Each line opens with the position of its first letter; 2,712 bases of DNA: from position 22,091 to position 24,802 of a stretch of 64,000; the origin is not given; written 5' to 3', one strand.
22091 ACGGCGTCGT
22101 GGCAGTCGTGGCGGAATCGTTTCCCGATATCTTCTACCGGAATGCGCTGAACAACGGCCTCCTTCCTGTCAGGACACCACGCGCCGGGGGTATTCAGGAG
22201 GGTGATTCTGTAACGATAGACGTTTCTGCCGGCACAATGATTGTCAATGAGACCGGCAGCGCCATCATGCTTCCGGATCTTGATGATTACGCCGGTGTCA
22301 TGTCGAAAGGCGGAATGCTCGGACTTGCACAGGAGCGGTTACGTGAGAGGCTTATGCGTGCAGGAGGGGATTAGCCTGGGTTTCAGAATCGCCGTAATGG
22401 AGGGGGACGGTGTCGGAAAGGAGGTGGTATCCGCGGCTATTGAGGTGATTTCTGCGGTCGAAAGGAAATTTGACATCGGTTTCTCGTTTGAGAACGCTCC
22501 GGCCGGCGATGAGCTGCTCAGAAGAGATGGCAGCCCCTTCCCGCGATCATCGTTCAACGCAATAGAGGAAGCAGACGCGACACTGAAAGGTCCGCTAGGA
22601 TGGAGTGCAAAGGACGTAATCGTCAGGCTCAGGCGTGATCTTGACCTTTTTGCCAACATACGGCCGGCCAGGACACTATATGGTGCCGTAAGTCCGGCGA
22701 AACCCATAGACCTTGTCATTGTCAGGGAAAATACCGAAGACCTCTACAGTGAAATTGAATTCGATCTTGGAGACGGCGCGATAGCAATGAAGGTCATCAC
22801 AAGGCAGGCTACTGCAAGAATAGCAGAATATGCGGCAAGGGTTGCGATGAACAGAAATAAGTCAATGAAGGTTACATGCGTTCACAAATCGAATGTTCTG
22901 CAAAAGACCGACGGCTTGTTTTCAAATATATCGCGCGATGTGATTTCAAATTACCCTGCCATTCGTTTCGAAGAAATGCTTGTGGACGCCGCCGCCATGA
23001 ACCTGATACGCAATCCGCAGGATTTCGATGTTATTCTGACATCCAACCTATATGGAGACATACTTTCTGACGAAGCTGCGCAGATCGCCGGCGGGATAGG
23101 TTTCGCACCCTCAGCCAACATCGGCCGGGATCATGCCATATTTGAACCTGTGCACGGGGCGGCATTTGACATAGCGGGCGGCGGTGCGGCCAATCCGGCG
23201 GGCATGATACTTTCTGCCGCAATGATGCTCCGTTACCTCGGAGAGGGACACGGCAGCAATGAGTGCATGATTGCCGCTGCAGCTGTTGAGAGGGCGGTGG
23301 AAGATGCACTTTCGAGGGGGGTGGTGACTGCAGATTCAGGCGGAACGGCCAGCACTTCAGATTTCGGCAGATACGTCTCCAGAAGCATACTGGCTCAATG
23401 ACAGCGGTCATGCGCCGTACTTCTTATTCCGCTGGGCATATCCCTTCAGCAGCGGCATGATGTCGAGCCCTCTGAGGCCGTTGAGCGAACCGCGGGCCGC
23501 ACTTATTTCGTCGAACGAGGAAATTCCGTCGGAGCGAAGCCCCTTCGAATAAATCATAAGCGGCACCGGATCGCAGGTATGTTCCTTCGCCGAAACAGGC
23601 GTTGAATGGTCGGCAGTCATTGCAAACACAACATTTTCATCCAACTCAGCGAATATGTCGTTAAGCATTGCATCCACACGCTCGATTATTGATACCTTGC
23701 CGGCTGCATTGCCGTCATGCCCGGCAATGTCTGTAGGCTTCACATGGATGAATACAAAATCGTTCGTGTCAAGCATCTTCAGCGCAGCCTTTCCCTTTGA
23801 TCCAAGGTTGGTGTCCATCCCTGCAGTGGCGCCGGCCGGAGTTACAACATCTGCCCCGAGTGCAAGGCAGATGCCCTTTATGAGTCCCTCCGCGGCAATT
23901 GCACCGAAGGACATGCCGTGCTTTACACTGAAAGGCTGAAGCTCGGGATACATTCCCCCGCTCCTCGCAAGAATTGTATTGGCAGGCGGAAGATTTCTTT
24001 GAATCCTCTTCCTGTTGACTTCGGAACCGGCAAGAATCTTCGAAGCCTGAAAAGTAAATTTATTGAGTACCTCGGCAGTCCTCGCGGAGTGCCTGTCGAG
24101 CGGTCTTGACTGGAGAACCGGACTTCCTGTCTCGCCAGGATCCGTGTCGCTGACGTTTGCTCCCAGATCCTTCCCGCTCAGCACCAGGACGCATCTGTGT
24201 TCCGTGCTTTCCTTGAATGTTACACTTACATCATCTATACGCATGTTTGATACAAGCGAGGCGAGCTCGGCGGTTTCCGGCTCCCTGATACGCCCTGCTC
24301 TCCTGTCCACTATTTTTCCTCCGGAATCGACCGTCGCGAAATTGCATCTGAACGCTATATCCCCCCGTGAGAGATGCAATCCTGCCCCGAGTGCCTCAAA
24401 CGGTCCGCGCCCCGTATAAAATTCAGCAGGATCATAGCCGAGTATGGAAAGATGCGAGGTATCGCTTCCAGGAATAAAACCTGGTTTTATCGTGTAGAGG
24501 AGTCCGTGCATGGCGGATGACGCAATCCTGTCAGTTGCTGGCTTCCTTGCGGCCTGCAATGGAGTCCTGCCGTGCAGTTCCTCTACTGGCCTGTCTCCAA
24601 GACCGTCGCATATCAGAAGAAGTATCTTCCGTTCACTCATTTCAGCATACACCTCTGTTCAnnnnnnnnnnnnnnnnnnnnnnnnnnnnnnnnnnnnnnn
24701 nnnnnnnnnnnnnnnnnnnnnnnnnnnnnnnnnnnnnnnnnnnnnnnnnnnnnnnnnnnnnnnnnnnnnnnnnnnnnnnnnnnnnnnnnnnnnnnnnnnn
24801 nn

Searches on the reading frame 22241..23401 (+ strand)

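Call 54: search_protein_families(library=pfam, proteins=[window:22241-23401:+], max_evalue=0.00001)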
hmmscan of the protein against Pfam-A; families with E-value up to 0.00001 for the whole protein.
window:22241-23401:+ (386 aa): 1 family
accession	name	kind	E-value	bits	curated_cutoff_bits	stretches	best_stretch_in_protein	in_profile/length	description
PF00180.25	Iso_dh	-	9.6e-97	324.8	27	1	50-377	2-346/348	Isocitrate/isopropylmalate dehydrogenase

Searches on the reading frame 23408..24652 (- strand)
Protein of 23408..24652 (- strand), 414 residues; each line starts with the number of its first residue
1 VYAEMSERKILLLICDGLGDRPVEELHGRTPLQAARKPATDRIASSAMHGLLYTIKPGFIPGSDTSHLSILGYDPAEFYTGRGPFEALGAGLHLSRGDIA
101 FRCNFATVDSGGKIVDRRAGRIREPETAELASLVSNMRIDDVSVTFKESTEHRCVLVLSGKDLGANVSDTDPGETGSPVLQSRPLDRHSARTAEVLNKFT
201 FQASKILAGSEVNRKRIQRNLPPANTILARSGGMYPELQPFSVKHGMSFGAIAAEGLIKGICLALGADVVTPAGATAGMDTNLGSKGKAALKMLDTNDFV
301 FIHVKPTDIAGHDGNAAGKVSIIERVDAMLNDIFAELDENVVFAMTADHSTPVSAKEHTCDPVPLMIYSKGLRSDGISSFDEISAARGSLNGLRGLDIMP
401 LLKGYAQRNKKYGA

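Call 54: search_protein_families(library=pfam, proteins=[window:23408-24652:-], max_evalue=0.00001)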
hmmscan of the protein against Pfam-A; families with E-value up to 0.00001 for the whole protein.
window:23408-24652:- (414 aa): 2 families
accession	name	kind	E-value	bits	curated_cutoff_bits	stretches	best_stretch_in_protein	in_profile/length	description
PF10143.14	PhosphMutase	-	1.8e-54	184.6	21.5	1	44-213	1-170/170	2,3-bisphosphoglycerate-independent phosphoglycerate mutase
PF01676.23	Metalloenzyme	-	2.9e-45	155.2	24.3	1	9-401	2-248/252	Metalloenzyme superfamily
